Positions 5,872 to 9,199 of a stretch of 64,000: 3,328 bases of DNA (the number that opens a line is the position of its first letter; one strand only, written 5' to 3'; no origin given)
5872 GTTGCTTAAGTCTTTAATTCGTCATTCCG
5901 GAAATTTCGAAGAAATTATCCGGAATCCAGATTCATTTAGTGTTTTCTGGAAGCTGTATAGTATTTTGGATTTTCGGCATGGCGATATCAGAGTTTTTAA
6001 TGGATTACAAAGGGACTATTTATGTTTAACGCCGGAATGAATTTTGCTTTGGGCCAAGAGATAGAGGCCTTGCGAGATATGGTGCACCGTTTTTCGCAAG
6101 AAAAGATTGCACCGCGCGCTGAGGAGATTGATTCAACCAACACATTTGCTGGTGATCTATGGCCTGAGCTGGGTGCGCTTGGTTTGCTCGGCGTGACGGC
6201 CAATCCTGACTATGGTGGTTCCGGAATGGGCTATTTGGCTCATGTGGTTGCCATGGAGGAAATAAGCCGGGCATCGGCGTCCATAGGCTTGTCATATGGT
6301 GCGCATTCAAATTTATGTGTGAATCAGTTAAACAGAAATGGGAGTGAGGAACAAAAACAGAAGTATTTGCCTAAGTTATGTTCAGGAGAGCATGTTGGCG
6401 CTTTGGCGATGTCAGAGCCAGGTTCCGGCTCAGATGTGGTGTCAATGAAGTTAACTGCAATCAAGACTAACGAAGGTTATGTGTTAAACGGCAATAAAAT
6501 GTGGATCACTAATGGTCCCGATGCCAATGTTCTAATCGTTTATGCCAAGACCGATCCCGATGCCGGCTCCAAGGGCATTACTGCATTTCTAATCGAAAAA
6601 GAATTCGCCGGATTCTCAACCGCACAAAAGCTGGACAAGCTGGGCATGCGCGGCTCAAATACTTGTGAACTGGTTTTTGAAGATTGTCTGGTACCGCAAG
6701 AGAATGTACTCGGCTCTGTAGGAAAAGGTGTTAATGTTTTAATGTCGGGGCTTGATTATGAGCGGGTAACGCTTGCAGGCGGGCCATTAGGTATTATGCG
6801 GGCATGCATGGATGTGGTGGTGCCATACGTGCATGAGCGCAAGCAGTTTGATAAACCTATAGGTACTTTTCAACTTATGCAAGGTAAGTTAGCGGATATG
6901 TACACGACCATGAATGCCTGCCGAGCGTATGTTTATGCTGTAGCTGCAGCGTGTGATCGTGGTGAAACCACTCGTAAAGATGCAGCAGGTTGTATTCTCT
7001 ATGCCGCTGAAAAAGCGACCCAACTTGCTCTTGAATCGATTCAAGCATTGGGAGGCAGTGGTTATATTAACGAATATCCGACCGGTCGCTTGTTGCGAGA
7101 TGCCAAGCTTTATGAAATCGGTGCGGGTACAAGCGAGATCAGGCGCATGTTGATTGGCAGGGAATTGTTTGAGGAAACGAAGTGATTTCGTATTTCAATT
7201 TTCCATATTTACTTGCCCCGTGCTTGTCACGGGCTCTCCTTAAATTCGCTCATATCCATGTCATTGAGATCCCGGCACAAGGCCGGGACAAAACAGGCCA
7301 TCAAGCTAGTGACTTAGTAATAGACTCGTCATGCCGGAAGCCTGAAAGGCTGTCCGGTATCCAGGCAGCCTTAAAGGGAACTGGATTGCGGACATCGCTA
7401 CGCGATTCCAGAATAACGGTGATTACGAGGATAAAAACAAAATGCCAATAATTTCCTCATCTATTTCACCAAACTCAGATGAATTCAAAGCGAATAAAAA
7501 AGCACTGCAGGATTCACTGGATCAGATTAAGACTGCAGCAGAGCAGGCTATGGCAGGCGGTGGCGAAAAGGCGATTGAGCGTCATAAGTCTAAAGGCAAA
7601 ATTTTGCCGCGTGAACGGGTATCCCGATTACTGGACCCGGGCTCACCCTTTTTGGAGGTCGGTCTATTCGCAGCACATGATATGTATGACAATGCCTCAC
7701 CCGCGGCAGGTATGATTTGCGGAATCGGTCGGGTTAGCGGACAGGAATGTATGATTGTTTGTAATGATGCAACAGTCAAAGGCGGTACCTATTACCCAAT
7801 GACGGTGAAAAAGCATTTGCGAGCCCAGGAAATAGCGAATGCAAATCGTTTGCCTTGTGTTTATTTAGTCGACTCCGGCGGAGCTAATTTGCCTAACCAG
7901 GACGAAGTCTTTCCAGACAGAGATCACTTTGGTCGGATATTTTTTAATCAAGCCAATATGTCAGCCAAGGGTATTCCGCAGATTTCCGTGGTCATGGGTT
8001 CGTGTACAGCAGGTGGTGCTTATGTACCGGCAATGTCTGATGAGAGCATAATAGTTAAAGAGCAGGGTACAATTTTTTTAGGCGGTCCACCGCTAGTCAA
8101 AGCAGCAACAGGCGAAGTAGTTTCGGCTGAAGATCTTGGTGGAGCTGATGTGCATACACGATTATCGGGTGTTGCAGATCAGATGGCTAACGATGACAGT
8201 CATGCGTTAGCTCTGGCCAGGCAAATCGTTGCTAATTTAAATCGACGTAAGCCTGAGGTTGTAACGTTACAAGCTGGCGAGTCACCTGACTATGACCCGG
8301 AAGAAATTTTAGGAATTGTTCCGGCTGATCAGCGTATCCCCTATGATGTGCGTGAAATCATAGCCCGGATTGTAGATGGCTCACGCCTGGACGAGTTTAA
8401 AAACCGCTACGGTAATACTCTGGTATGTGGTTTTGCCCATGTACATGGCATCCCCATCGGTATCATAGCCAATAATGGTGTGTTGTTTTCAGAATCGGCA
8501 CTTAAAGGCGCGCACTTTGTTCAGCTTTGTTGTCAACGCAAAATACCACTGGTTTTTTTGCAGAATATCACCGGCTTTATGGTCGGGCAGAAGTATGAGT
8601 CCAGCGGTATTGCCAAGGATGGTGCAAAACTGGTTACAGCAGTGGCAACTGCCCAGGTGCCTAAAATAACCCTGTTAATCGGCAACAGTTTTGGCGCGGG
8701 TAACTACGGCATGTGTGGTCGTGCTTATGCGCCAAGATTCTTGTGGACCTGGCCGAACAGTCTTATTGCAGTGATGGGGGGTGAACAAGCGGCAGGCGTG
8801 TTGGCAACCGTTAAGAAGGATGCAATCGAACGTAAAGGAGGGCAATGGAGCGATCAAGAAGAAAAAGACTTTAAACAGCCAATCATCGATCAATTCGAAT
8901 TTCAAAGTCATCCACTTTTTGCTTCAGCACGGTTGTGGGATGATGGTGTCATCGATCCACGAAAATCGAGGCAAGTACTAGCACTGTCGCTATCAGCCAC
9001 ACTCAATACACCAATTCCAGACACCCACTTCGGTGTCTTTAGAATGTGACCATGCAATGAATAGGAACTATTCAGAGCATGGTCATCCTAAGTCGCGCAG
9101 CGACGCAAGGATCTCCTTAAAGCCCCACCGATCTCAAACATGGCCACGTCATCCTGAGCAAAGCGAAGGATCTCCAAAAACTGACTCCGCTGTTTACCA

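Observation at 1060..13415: Fused B12-dependent mutase IcmF and hbd embedded at the head of the LiuR-controlled leucine/isovalerate operon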

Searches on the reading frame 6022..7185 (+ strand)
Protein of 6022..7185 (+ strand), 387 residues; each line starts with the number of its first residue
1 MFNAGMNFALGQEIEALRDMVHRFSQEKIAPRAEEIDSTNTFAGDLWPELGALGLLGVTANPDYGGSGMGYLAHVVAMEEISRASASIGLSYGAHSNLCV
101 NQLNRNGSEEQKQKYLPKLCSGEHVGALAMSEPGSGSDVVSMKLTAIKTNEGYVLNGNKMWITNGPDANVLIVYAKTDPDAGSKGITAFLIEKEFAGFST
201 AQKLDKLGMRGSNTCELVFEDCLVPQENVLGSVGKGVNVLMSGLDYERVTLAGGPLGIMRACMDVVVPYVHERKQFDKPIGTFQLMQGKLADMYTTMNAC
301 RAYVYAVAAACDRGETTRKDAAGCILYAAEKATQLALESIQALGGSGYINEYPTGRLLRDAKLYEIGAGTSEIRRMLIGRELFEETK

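Call 3: search_protein_families(library=ncbifam, proteins=[window:6022-7185:+])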
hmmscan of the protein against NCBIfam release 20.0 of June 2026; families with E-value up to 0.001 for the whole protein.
window:6022-7185:+ (387 aa): 22 families
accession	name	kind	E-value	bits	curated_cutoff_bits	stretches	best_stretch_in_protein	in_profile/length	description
NF042972.1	AcrlCoAredClosAcrC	equivalog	6.3e-110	367.4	640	1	6-382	1-376/378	acryloyl-CoA reductase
NF045552.1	GlutCoADH_Des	equivalog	4.5e-94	315.8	470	1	6-379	1-376/387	glutaryl-CoA dehydrogenase Acd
NF058590.1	AcCoDHFadEBacil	equivalog_domain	7.2e-85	285.6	600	1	12-382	23-410/586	acyl-CoA dehydrogenase FadE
NF045652.1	ProlPCPDhRedW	equivalog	4.2e-83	279.2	650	1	12-382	2-373/376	L-prolyl-[peptidyl-carrier protein] dehydrogenase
NF053553.1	prodigi_MBC_PigA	equivalog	2.8e-82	276.9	500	1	6-382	1-379/381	prodigiosin MBC biosynthesis dehydrogenase PigA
NF043006.1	CyhCrbnylCoADH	equivalog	2.1e-78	264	650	1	13-385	7-378/380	cyclohexane-1-carbonyl-CoA dehydrogenase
NF042439.1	SulpropCoADesulf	equivalog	1.9e-69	234.2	600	1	21-384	4-372/379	3-sulfinopropanoyl-CoA desulfinase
NF008997.0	PRK12341.1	equivalog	1.7e-63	214.9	537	1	6-384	1-378/382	acyl-CoA dehydrogenase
TIGR03207.1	cyc_hxne_CoA_dh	equivalog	2.4e-61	207.5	575.35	1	11-381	2-370/372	cyclohexanecarboxyl-CoA dehydrogenase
NF002885.1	PRK03354.1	equivalog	7.3e-50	170.1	540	1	6-383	1-374/378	crotonobetainyl-CoA dehydrogenase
NF052270.1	Staph_DH_FadE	equivalog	1.9e-42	145.4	600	1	77-382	91-393/400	acyl-CoA dehydrogenase FadE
TIGR03203.1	pimD_small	equivalog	5.2e-34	117.9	652.7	1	39-371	35-365/378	pimeloyl-CoA dehydrogenase small subunit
NF007000.1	PRK09463.1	subfamily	9.6e-31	106.8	600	1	40-348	72-398/726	acyl-CoA dehydrogenase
NF049984.1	Rv1679_FadE16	equivalog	1.5e-30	106.7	600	1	31-380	14-363/371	Rv1679 family acyl-CoA dehydrogenase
NF037942.1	ac_ACP_DH_MbtN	equivalog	2.3e-27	95.7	700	1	14-377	2-360/376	mycobactin biosynthesis acyl-ACP dehydrogenase MbtN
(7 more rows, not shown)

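Call 4: search_protein_families(library=pfam, proteins=[window:6022-7185:+])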
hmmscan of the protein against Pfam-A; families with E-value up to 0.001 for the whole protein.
window:6022-7185:+ (387 aa): 4 families
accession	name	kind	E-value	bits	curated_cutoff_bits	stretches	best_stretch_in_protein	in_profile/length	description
PF00441.29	Acyl-CoA_dh_1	-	4e-43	147.6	22.4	1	234-382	1-149/150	Acyl-CoA dehydrogenase, C-terminal domain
PF02771.21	Acyl-CoA_dh_N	-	1.3e-39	135.5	22.9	1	12-123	2-113/113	Acyl-CoA dehydrogenase, N-terminal domain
PF02770.24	Acyl-CoA_dh_M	-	1.2e-26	93.2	33.3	1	127-222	1-97/97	Acyl-CoA dehydrogenase, middle domain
PF08028.16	Acyl-CoA_dh_2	-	2.9e-13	50.7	22.7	1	253-365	5-127/134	Acyl-CoA dehydrogenase, C-terminal domain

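Call 12: search_solved_structures(query=window:6022-7185:+, max_evalue=1e-60)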
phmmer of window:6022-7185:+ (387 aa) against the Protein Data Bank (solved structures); distinct sequences matched with E-value up to 1e-60: 47.
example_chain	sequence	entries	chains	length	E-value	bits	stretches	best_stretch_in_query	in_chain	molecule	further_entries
4o5m_A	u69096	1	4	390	7.7e-208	693.3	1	5-387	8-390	Isovaleryl-CoA dehydrogenase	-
4kto_A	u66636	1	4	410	1.6e-203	679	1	1-387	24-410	isovaleryl-CoA dehydrogenase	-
1ivh_A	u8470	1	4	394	2.8e-165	553.2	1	10-381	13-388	ISOVALERYL-COA DEHYDROGENASE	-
8sgr_A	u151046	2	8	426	3.7e-165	552.8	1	10-381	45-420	Isovaleryl-CoA dehydrogenase, mitochondrial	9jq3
9jq4_A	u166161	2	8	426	2.6e-164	550.1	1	10-381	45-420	Isovaleryl-CoA dehydrogenase, mitochondrial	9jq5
5lnx_A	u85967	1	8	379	4e-94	319.1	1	12-383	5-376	Acyl-CoA dehydrogenase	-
5ol2_C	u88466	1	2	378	1.4e-86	294.2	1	14-382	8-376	Acyl-CoA dehydrogenase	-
9w60_A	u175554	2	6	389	6.8e-85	288.7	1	6-382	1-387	Butyryl CoA dehydrogenase apo protein | Butyryl CoA Dehydrogenase with FAD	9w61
4l1f_A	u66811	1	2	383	3.4e-83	283.1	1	6-385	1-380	Acyl-CoA dehydrogenase domain protein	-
7y0a_A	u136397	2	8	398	2.1e-82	280.5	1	18-383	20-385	Short-chain specific acyl-CoA dehydrogenase, mitochondrial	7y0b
8sgs_A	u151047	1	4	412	2.4e-82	280.3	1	18-383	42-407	Short-chain specific acyl-CoA dehydrogenase, mitochondrial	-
1jqi_A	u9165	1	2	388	8.3e-82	278.6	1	12-383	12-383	short chain acyl-CoA dehydrogenase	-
2vig_A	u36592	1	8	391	1.4e-81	277.8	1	19-383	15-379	SHORT-CHAIN SPECIFIC ACYL-COA DEHYDROGENASE,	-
3mpi_A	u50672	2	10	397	4e-78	266.4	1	6-380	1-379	Glutaryl-CoA dehydrogenase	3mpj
1buc_A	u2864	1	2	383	6.2e-77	262.5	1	17-382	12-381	BUTYRYL-COA DEHYDROGENASE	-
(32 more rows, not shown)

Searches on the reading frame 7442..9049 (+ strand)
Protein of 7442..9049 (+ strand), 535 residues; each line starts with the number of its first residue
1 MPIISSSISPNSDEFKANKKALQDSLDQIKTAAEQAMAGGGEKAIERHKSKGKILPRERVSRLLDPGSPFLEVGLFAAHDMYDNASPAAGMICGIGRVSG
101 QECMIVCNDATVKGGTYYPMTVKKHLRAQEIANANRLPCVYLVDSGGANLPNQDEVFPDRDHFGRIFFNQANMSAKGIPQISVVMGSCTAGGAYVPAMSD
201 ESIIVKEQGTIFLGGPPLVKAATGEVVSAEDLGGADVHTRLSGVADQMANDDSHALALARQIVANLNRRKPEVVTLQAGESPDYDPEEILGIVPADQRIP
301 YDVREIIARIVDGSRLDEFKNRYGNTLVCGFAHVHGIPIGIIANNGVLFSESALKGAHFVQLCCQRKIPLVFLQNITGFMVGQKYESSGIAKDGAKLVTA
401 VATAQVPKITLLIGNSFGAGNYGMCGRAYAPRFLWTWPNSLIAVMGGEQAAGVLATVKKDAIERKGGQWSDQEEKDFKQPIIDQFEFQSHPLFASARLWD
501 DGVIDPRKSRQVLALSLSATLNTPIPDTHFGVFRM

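Call 3: search_protein_families(library=ncbifam, proteins=[window:7442-9049:+])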
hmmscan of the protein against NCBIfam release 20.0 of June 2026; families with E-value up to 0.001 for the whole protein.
window:7442-9049:+ (535 aa): 9 families
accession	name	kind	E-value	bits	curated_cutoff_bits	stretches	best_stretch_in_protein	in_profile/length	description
TIGR01117.1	mmdA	subfamily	1.1e-92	311.5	998.8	1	27-517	4-492/512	methylmalonyl-CoA decarboxylase subunit alpha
NF041504.1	AccA_sub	subfamily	6.2e-12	45.4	300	2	90-204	40-159/257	carboxyltransferase subunit alpha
NF004344.0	PRK05724.1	equivalog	1.7e-08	34.1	357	1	89-204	96-216/319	acetyl-CoA carboxylase carboxyltransferase subunit alpha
TIGR00513.1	accA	equivalog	1.2e-06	28.1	319.3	1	92-201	99-213/321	acetyl-CoA carboxylase carboxyl transferase subunit alpha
TIGR03134.1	malonate_gamma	equivalog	2.2e-05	24.1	237.15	0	118-192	64-136/258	biotin-independent malonate decarboxylase subunit gamma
TIGR03133.1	malonate_beta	equivalog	3.6e-05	23.2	278.15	1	88-225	46-185/274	biotin-independent malonate decarboxylase subunit beta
NF005530.0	PRK07189.1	equivalog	4.5e-05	22.7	228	1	57-256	19-232/303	biotin-independent malonate decarboxylase subunit beta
TIGR00515.1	accD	equivalog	0.0001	21.8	317.45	1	89-225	108-241/285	acetyl-CoA carboxylase, carboxyltransferase subunit beta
NF008971.0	PRK12319.1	equivalog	0.0002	21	406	0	115-205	77-164/256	acetyl-CoA carboxylase carboxyl transferase subunit alpha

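Call 4: search_protein_families(library=pfam, proteins=[window:7442-9049:+])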
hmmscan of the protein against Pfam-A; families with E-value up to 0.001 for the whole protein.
window:7442-9049:+ (535 aa): 3 families
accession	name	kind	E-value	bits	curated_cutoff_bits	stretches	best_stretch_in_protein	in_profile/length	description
PF01039.27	Carboxyl_trans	-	1.2e-154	516.1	22.3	1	48-525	2-483/493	Carboxyl transferase domain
PF03255.19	ACCA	-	1.5e-09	37.9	23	1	90-205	93-213/310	Acetyl co-enzyme A carboxylase carboxyltransferase-like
PF06833.16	MdcE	-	7.3e-07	29.5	32.7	0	364-453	24-113/196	Malonate decarboxylase gamma subunit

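Call 64: search_solved_structures(query=window:7442-9049:+, max_evalue=1e-80)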
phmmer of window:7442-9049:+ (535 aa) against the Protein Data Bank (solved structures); distinct sequences matched with E-value up to 1e-80: 9.
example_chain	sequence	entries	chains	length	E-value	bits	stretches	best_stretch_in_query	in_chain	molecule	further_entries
3u9r_B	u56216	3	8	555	3.9e-251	837.6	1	1-535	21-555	Methylcrotonyl-CoA carboxylase, beta-subunit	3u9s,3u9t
9tps_A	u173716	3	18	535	4.8e-241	804.3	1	4-535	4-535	Propionyl CoA carboxylase beta subunit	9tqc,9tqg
8j4z_J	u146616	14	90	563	5.1e-231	771.2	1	14-535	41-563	Methylcrotonoyl-CoA carboxylase beta chain, mitochondrial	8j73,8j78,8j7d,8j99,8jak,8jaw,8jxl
4q0g_A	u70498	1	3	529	5.1e-227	758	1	34-535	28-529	Probable acetyl-/propionyl-CoA carboxylase (Beta subunit) AccD1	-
9yx0_G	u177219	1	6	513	6.7e-220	734.5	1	30-535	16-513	Carboxyl transferase domain protein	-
8rth_B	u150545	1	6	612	1.7e-199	667.1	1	11-535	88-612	methylcrotonoyl-CoA carboxylase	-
8f3d_A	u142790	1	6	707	6.9e-187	625.6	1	42-525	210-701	3-methylcrotonyl-CoA carboxylase beta-subunit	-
8f41_B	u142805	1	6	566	9.5e-187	625.1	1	42-521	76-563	3-methylcrotonyl-CoA carboxylase, beta-subunit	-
5ikl_B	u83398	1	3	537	2.4e-142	478.6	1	2-534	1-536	Geranyl-CoA carboxylase, beta-subunit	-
